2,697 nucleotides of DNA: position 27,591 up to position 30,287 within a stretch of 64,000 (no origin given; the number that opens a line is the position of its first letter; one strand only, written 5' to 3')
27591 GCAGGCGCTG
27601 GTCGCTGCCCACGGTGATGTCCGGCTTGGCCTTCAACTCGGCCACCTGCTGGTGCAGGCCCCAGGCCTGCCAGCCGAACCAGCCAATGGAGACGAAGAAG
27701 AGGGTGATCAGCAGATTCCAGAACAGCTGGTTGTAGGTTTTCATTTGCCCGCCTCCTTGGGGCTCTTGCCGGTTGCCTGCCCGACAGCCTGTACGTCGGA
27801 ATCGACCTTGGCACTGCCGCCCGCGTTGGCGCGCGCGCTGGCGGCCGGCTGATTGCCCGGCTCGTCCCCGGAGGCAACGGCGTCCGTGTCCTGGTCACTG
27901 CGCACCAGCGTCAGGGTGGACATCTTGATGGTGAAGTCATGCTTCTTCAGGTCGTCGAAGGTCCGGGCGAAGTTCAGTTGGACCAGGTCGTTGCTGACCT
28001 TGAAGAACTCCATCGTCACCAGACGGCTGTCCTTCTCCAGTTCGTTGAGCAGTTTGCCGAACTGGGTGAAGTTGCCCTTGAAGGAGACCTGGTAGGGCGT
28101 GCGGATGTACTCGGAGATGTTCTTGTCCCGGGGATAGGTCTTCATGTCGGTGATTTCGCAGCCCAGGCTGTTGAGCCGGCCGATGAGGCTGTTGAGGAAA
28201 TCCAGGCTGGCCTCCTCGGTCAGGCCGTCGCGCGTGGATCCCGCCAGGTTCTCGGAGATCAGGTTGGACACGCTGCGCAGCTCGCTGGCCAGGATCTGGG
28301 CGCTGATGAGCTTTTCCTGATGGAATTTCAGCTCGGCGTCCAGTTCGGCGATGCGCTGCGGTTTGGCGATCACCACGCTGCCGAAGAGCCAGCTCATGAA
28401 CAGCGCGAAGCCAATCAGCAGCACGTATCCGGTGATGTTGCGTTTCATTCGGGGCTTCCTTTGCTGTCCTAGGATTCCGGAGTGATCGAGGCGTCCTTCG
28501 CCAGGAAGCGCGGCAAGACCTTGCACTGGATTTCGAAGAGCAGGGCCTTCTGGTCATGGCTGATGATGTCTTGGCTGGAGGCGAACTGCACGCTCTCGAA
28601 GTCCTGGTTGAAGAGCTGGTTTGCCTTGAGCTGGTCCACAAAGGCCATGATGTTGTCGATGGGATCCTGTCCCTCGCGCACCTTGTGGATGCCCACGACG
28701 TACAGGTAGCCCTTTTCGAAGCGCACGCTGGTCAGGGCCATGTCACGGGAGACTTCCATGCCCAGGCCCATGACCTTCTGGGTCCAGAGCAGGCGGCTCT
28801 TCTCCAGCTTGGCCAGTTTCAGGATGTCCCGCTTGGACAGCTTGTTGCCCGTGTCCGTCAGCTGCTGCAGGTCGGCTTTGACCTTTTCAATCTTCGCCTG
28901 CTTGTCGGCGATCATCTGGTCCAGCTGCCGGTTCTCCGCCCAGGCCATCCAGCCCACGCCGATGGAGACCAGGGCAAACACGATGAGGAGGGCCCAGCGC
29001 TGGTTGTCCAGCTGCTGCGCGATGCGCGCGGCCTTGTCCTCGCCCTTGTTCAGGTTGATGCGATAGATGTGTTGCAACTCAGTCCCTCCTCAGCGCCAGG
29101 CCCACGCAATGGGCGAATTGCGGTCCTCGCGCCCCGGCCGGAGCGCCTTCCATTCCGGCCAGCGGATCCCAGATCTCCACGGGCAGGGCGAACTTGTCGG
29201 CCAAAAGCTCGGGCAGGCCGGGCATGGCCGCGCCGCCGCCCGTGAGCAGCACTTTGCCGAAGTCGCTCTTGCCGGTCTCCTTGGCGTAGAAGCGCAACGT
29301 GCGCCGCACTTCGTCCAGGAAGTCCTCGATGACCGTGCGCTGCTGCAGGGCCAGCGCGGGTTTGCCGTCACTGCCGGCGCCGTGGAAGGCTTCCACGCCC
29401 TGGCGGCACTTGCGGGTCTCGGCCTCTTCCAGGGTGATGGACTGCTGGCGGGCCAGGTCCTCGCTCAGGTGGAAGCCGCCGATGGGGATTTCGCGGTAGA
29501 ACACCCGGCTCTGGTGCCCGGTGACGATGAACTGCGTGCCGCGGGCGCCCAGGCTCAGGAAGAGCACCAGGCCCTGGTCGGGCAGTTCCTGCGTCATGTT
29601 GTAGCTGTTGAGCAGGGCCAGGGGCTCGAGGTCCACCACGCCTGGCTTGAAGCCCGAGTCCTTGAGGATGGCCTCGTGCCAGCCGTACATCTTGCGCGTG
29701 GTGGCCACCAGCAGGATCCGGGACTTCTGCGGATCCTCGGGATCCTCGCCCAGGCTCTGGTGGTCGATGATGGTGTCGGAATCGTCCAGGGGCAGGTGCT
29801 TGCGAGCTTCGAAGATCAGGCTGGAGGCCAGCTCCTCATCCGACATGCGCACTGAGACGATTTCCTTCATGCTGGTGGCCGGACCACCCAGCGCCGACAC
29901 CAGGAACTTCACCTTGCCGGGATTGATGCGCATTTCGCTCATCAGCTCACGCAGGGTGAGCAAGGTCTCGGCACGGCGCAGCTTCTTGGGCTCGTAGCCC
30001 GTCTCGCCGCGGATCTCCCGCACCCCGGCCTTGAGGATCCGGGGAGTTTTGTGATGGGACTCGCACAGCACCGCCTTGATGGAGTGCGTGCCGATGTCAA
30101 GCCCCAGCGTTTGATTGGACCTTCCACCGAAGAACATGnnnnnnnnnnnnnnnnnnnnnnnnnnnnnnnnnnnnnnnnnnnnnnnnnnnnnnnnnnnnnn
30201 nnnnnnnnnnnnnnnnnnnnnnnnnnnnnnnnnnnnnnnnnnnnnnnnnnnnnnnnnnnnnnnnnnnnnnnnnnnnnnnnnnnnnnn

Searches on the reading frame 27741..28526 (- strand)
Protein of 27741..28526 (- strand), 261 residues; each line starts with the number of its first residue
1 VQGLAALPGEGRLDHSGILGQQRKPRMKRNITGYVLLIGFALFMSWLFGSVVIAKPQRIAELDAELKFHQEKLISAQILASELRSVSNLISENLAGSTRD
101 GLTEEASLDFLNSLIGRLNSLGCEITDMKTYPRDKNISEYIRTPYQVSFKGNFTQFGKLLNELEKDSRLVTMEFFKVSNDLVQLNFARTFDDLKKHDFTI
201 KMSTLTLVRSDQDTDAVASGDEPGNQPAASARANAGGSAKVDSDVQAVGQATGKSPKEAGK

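Call 6: search_protein_families(library=pfam, proteins=[window:27741-28526:-], max_evalue=0.01)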
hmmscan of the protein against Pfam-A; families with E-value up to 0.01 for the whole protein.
window:27741-28526:- (261 aa): 1 family
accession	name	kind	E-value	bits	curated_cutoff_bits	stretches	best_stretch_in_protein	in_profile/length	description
PF04350.18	PilO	-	0.00058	20.5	22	1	122-179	67-123/145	Pilus assembly protein, PilO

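Call 7: search_protein_families(library=ncbifam, proteins=[window:27741-28526:-], max_evalue=0.01)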
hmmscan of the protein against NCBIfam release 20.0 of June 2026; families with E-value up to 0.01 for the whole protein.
window:27741-28526:- (261 aa): 0 families

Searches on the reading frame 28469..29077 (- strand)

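Call 6: search_protein_families(library=pfam, proteins=[window:28469-29077:-], max_evalue=0.01)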
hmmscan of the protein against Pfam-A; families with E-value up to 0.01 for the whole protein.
window:28469-29077:- (202 aa): 2 families
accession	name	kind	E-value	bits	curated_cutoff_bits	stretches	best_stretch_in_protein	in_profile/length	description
PF04977.20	DivIC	-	0.00026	21.2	28.9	1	31-91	1-63/80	Septum formation initiator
PF03419.18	Peptidase_U4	-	0.008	16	28.4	0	28-81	117-172/284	Sporulation factor SpoIIGA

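Call 7: search_protein_families(library=ncbifam, proteins=[window:28469-29077:-], max_evalue=0.01)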
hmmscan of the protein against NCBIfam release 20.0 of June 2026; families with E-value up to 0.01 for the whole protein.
window:28469-29077:- (202 aa): 2 families
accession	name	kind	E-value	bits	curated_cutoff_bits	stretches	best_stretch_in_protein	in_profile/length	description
TIGR03427.1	ABC_peri_uca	equivalog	0.00071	18.8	333.9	0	142-184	239-281/328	putative urea ABC transporter substrate-binding protein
TIGR02209.1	ftsL_broad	equivalog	0.0067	16.3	42.45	0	30-83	8-60/85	cell division protein FtsL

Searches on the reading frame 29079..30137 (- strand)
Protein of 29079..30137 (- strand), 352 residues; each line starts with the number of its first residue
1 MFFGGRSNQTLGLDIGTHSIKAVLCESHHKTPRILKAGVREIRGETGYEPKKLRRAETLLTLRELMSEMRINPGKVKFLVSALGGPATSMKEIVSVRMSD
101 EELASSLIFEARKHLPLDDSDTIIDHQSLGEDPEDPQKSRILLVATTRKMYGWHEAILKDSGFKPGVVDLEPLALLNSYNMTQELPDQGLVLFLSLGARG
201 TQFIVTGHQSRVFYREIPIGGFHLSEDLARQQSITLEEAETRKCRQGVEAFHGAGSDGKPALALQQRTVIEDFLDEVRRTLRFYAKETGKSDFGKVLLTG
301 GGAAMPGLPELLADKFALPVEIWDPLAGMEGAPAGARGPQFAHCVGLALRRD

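Call 6: search_protein_families(library=pfam, proteins=[window:29079-30137:-], max_evalue=0.01)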
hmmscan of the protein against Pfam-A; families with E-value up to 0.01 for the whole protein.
window:29079-30137:- (352 aa): 3 families
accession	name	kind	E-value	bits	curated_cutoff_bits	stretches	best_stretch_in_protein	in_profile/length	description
PF11104.14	PilM_2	-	1.4e-35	123.3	27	1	12-351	1-339/340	Type IV pilus assembly protein PilM;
PF14450.12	FtsA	-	5.8e-12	46.5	31.8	1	196-346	5-127/127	Cell division protein FtsA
PF25216.1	Volactin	-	0.00055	20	35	1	194-322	171-300/321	Volactin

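Call 7: search_protein_families(library=ncbifam, proteins=[window:29079-30137:-], max_evalue=0.01)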
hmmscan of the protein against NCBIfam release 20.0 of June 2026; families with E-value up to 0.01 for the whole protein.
window:29079-30137:- (352 aa): 4 families
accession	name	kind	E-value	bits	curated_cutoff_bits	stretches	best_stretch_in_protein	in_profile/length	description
TIGR01175.1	pilM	subfamily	8.5e-42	143.4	133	1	8-350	3-346/348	type IV pilus assembly protein PilM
NF045709.1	Amuc_1101_fam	equivalog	4.7e-36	124.8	650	1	7-350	4-348/608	Amuc_1101 family PilM-like pilus complex protein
TIGR01174.1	ftsA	equivalog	4e-15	55.8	175.85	1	144-348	153-369/371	cell division protein FtsA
NF011660.0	PRK15080.1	equivalog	0.009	15.2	182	0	211-320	163-255/277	ethanolamine utilization protein EutJ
